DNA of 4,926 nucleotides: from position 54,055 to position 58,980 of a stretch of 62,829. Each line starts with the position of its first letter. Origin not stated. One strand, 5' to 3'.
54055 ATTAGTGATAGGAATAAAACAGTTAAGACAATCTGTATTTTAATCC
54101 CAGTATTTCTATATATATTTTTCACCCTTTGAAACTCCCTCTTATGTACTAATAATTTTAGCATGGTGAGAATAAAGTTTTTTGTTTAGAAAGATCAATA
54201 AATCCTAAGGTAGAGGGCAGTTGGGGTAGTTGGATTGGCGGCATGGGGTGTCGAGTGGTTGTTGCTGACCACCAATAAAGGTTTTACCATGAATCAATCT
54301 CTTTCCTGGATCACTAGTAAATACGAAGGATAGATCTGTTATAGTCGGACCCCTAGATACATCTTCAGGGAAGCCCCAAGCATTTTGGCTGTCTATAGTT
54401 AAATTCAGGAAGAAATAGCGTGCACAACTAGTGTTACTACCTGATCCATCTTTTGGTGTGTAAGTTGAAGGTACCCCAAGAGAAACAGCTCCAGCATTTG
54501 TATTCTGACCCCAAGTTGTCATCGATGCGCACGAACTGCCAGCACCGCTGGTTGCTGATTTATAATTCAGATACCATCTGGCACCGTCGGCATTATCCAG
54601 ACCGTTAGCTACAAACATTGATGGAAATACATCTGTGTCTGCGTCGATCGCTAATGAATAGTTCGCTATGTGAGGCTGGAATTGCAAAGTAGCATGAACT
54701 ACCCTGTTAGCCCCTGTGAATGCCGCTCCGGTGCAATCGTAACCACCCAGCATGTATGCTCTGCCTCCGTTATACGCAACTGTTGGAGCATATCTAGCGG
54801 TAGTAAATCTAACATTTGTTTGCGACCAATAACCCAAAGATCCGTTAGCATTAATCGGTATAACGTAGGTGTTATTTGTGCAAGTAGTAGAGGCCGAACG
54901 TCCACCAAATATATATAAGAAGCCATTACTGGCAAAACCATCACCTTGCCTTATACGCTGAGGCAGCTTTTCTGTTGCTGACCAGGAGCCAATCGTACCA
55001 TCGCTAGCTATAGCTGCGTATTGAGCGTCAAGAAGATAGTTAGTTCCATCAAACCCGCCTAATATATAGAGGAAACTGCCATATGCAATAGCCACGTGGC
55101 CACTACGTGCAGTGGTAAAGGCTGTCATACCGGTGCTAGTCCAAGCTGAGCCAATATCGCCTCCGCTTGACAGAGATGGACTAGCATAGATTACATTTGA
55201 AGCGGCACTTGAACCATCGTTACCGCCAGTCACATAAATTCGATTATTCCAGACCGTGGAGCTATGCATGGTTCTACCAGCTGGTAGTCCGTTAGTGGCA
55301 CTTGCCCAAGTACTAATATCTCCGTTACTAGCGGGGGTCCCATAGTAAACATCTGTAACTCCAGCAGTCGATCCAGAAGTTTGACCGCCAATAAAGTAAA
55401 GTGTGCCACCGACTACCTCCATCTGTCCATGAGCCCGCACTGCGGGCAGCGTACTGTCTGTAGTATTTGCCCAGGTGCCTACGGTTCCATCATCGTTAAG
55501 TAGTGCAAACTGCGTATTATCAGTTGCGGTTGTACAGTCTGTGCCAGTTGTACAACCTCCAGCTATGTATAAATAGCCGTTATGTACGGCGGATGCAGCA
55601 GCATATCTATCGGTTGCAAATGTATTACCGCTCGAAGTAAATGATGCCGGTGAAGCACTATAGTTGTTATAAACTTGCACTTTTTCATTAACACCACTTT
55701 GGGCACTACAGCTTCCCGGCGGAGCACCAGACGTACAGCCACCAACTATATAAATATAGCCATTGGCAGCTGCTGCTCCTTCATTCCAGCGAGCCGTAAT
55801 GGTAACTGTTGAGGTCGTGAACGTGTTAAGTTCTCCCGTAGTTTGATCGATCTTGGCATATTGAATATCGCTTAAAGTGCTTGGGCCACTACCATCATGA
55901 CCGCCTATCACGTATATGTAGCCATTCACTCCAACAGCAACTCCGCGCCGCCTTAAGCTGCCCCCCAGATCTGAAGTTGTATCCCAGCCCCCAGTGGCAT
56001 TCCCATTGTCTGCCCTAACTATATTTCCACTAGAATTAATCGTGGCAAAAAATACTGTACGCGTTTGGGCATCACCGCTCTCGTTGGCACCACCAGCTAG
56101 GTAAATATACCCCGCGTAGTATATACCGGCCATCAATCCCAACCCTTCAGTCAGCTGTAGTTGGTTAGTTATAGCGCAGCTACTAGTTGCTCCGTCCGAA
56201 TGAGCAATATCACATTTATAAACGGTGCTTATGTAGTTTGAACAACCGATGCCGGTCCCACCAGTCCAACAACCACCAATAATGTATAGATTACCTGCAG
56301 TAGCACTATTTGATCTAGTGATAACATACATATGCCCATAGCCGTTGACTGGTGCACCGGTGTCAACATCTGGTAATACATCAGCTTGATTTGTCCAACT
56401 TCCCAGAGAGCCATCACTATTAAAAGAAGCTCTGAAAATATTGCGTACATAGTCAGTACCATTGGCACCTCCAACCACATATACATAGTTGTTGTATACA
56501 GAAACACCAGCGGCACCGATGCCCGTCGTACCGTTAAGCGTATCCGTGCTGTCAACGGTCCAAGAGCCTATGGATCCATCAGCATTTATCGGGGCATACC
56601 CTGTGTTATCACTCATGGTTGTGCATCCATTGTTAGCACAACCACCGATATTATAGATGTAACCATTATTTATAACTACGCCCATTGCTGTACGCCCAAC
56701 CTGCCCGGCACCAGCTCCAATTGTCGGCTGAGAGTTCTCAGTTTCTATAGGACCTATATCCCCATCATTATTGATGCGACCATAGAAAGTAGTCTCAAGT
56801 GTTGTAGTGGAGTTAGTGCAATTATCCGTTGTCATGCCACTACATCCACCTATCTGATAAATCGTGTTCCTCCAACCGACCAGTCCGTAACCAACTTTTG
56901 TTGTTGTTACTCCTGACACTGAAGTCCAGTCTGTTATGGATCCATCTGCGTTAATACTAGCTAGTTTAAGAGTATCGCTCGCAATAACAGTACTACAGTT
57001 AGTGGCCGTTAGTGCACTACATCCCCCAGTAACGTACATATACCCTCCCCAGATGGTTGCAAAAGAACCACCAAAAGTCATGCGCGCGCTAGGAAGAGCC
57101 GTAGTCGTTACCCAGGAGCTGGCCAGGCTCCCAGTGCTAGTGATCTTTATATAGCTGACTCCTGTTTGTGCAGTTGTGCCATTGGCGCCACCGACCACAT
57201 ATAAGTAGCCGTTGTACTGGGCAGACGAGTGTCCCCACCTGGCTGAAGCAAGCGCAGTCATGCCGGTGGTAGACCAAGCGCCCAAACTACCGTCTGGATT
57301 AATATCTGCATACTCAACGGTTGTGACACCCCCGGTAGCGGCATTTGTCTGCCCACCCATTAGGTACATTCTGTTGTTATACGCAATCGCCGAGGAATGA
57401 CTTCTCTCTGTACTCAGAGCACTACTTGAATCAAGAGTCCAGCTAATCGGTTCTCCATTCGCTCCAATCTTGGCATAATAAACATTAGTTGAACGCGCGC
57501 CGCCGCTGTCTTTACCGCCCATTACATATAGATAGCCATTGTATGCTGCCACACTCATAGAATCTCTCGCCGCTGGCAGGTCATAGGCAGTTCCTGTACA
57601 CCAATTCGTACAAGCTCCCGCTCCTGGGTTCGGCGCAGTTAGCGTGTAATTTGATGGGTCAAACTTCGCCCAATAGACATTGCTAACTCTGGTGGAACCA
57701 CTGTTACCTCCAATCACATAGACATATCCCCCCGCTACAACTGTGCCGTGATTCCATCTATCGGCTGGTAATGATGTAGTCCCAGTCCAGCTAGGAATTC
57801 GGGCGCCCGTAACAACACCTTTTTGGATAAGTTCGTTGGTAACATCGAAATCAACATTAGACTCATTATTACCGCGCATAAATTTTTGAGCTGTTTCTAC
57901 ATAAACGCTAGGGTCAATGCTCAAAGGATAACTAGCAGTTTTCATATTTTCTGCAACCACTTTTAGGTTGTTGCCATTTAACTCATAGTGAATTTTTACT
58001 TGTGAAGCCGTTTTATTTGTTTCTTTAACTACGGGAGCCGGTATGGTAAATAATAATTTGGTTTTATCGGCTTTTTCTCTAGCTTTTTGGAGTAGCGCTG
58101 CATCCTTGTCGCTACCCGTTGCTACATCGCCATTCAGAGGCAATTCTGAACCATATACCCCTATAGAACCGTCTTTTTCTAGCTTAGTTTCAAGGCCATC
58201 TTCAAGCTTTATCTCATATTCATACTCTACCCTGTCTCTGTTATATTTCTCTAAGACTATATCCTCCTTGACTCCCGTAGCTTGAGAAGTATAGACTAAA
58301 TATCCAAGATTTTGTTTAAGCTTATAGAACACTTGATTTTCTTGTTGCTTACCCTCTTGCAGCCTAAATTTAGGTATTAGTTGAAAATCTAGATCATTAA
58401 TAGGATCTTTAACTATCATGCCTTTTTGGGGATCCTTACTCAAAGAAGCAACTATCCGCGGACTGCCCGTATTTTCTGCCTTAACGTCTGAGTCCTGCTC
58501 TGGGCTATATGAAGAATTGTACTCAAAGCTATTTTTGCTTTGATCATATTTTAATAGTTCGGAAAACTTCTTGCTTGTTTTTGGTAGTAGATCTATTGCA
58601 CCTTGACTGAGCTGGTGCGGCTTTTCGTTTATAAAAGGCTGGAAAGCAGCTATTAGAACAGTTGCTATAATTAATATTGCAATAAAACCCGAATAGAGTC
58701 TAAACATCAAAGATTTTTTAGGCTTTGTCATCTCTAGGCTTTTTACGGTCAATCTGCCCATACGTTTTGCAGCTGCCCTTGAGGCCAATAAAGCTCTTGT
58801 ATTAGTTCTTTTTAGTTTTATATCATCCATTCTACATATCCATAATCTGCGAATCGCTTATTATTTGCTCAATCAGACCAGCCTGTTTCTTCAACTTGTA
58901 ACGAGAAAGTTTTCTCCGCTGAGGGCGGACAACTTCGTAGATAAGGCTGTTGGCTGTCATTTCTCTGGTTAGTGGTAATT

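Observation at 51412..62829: About 11 kb co-directional locus of exported beta-propeller proteins immediately upstream of parAB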

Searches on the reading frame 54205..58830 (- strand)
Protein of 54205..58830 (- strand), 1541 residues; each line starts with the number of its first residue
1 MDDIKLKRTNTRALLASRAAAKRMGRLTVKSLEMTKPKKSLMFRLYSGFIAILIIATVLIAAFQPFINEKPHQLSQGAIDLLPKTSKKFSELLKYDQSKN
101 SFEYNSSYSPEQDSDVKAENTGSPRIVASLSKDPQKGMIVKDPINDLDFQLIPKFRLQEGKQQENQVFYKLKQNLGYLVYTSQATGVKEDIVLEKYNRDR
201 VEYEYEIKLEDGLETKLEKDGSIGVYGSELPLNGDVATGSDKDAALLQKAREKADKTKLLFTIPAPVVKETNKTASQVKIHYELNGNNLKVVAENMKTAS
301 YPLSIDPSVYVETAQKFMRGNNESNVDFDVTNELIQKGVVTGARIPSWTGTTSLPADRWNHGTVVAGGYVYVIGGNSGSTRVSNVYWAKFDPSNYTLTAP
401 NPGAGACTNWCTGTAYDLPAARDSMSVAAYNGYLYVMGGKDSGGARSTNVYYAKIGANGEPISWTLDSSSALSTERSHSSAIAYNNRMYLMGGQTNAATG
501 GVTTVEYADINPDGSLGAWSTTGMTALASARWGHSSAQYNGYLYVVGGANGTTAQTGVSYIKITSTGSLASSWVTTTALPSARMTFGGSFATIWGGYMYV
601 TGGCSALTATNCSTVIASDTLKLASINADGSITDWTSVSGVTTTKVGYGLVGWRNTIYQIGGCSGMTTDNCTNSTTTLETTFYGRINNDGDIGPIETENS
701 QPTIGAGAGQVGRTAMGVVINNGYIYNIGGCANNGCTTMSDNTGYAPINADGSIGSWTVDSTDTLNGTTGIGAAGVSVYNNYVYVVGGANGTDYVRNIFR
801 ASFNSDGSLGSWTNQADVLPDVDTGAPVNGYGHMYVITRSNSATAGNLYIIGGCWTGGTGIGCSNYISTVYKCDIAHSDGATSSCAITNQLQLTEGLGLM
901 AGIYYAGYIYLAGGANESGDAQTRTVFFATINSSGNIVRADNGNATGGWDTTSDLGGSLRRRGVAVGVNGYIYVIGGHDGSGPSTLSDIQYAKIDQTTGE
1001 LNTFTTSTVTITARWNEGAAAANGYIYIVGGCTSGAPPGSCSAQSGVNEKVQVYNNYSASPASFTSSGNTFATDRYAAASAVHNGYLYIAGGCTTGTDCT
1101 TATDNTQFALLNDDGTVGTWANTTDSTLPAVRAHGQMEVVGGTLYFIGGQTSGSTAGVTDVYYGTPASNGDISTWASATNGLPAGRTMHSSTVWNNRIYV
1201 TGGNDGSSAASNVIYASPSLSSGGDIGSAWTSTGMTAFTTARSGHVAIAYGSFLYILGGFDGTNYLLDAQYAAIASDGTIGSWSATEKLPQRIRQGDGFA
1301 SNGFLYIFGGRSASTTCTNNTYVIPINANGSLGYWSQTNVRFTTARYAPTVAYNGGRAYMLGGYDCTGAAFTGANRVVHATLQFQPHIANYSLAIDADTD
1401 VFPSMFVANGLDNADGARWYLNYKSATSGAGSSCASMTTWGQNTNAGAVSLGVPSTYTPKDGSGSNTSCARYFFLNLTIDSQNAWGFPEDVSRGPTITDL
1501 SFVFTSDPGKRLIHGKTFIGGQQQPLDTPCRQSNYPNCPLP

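Call 5: search_protein_families(library=pfam, proteins=[window:54205-58830:-], max_evalue=0.01)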
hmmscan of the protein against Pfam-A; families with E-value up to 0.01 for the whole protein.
window:54205-58830:- (1541 aa): 9 families
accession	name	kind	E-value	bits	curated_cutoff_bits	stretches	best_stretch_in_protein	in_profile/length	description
PF24681.1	Kelch_KLHDC2_KLHL20_DRC7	-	3.6e-44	151.1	50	4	1137-1363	4-221/221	KLHDC2/KLHL20/DRC7 Kelch-repeats domain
PF01344.31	Kelch_1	-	1.8e-27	94.9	20.1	3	960-988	2-28/46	Kelch motif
PF13964.12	Kelch_6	-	2.2e-22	78.7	25.3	1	358-396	2-39/50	Kelch motif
PF24981.1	Beta-prop_ATRN-LZTR1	-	6.2e-20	72.1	50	4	424-554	152-285/289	Attractin/LZTR1 beta-propeller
PF25210.1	Kelch_FKB95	-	3e-13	50.4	70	0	1127-1212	28-108/268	FKB95, Kelch-repeats domain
PF13418.12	Kelch_4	-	6.9e-11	42.4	21.6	0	1301-1326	11-36/49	Galactose oxidase, central domain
PF13854.13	Kelch_HCF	-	2.1e-05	24.4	113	0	1179-1263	232-328/345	Host cell factor, Kelch-repeats domain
PF13415.12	Kelch_3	-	0.00042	20.8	22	0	1302-1347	1-41/48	Galactose oxidase, central domain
PF07646.21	Kelch_2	-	0.0015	18.9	21.3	0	1189-1214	5-31/48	Kelch motif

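Call 6: search_protein_families(library=ncbifam, proteins=[window:54205-58830:-], max_evalue=0.01)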
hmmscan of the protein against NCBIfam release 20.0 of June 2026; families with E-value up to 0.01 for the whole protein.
window:54205-58830:- (1541 aa): 1 family
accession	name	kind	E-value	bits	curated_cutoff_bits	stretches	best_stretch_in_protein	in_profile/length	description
NF053688.1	BamI_Bacteroidota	equivalog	0.00052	19.4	370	0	416-500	350-440/452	BamI family beta-barrel-assembly machinery protein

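Call 10: find_encoding_contigs(protein=window:54205-58830:-, flank=10000, max_places=6)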
Protein window:54205-58830:- (1541 aa): no gene with exactly this product is on record in the collection.

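Call 28: search_solved_structures(query=window:54205-58830:-, max_evalue=0.01)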
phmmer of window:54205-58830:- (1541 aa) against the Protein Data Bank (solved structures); distinct sequences matched with E-value up to 0.01: 40.
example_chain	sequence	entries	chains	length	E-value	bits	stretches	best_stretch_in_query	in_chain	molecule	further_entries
7on7_A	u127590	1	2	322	6.9e-14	53.4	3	949-1043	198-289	SAKe6BE-L2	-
8pjt_A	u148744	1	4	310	2e-13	51.9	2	959-1041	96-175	SAKe6DEref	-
8pjv_A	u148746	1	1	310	9.9e-13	49.6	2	958-1043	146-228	SAKe6DR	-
7onh_A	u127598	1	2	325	1.9e-11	45.3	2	948-1033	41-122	SAKe6BE-L3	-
7ona_A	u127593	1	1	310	4.8e-11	44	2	960-1041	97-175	SAKe6AC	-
9mey_B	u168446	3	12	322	8.7e-10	39.8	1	351-603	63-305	Leucine-zipper-like transcriptional regulator 1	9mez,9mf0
8cia_E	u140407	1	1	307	1.3e-09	39.2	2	419-554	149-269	Kelch like family member 20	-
8cia_A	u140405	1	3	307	2.4e-09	38.3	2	420-554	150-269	Kelch-like protein 20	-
8cia_B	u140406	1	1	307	2.4e-09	38.3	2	420-554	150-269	Kelch like family member 20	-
5yq4_A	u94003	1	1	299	4.7e-09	37.4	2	419-554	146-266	Kelch-like protein 20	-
6gy5_A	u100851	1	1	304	5e-09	37.3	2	419-555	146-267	Kelch-like protein 20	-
7pvp_A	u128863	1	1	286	6.9e-09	36.8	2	957-1034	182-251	SAKe6BC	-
6hrl_A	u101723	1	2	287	2e-08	35.3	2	1075-1266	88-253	Kelch-like protein 17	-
4ch9_A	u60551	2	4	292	2.3e-08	35.1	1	945-1044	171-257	KELCH-LIKE PROTEIN 3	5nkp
8pjw_A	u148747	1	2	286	2.4e-08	35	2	1198-1365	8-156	SAKe6FE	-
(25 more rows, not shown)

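Call 33: search_protein_families(library=phrogs, proteins=[window:54205-58830:-], max_evalue=0.01)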
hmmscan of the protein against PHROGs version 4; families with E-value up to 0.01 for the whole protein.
window:54205-58830:- (1541 aa): 0 families

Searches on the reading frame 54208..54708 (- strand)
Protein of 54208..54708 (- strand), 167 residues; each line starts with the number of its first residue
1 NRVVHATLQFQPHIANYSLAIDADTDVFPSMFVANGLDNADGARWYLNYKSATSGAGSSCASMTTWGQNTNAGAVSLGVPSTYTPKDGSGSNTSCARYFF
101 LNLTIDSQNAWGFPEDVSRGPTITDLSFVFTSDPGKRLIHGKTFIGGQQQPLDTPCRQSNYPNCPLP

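Call 38: search_protein_families(library=pfam, proteins=[window:54208-54708:-], max_evalue=10)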
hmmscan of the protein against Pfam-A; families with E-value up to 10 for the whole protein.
window:54208-54708:- (167 aa): 0 families

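Call 89: search_solved_structures(query=A6, max_evalue=1)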
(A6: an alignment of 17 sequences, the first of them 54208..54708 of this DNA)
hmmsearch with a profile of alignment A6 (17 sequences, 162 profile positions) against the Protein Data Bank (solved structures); distinct sequences matched with E-value up to 1: 0.

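Call 90: search_protein_families(library=pfam, alignment_id=A6, max_evalue=0.1)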
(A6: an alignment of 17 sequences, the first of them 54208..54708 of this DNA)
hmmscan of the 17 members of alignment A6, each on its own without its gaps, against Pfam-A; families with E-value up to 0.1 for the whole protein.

A. member 1, window:54208-54708:- (167 aa): 0 families

B. families by the number of members that match (of 17 scanned): 4 families
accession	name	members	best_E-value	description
PF12256.14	TcdB_toxin_midN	3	0.02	Insecticide toxin TcdB middle/N-terminal region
PF14478.12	DUF4430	2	0.061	Domain of unknown function (DUF4430)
PF03090.23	Replicase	1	0.07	Replicase family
PF06376.17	AGP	1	0.089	Arabinogalactan peptide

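Call 94: find_related_loci(query=A7, collection=genome_contigs, flank=3000)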
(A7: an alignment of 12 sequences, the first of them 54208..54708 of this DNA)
Query A7 (167 aa) in genome_contigs; peptide patterns used: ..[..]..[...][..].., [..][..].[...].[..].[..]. (x = any residue, [..] = any of these).
201 stretches matched a pattern; 134 encode a relative of the query (tblastn E <= 1e-3); the best 80 are kept; 80 distinct loci.
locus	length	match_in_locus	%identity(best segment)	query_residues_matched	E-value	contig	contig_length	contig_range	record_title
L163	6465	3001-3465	85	1-155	7e-91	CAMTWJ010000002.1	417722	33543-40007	MAG: uncultured Candidatus Saccharibacteria bacterium isolate G02_MAG_00014 genome assembly, contig: G02_MAG_00014_00000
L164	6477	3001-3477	74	1-155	5e-76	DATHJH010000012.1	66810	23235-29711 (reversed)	MAG TPA_asm: Candidatus Limnocylindria bacterium isolate SMAG_U12547 k141_140094, whole genome shotgun sequence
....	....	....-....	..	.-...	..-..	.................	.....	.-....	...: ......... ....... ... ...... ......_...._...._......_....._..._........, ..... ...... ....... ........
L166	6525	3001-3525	57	2-167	3e-65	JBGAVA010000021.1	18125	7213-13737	MAG: Candidatus Saccharimonadales bacterium isolate MAG_MBR_AS.10 MBRAS-10_NODE_21_length_18125_cov_5.891678, whole geno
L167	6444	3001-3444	64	1-155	3e-65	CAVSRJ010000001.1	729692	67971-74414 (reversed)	MAG: uncultured Candidatus Saccharibacteria bacterium isolate MFD05684.bin.1.284 genome assembly, contig: contig_10098,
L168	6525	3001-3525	57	2-167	5e-65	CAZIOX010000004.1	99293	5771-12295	MAG TPA_asm: uncultured Candidatus Saccharibacteria bacterium isolate SRP285395_co1_272 genome assembly, contig: NODE_19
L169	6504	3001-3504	57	1-167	2e-64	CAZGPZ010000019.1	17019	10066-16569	MAG TPA_asm: uncultured Candidatus Saccharibacteria bacterium isolate SRP193066_co1_238 genome assembly, contig: NODE_31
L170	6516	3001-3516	59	1-167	4e-64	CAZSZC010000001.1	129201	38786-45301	MAG TPA_asm: uncultured Candidatus Saccharibacteria bacterium isolate SRP298887_co1_348 genome assembly, contig: NODE_46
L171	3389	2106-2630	56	2-167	3e-63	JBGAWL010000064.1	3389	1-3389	MAG: Candidatus Saccharimonadales bacterium isolate MAG_MBR_AS.65 MBRAS-65_NODE_64_length_3389_cov_3.371981, whole genom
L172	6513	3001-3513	56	1-167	6e-63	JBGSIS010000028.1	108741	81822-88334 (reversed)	MAG: Candidatus Saccharimonadales bacterium isolate JTS-AC137 k141_2582462, whole genome shotgun sequence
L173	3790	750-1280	57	1-167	8e-63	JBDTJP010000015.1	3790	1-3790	MAG: Candidatus Saccharimonadales bacterium isolate cluster2_bin.56 k127_4878389, whole genome shotgun sequence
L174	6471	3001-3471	62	2-155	2e-62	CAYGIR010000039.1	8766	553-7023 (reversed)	MAG TPA_asm: uncultured Candidatus Saccharibacteria bacterium isolate ERP113451_co1_98 genome assembly, contig: NODE_101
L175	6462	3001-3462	62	5-155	4e-62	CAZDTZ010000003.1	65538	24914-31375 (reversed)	MAG TPA_asm: uncultured Candidatus Saccharibacteria bacterium isolate SRP200132_co1_471 genome assembly, contig: NODE_61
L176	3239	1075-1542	61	1-155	5e-62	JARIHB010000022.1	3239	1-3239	MAG: Candidatus Saccharibacteria bacterium isolate CullarsAll.DT.04 k141_290750, whole genome shotgun sequence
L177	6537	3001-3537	53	1-167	3e-62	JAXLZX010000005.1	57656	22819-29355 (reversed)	MAG: Candidatus Saccharimonadales bacterium isolate STL-PAT13 C1.59.fa-5, whole genome shotgun sequence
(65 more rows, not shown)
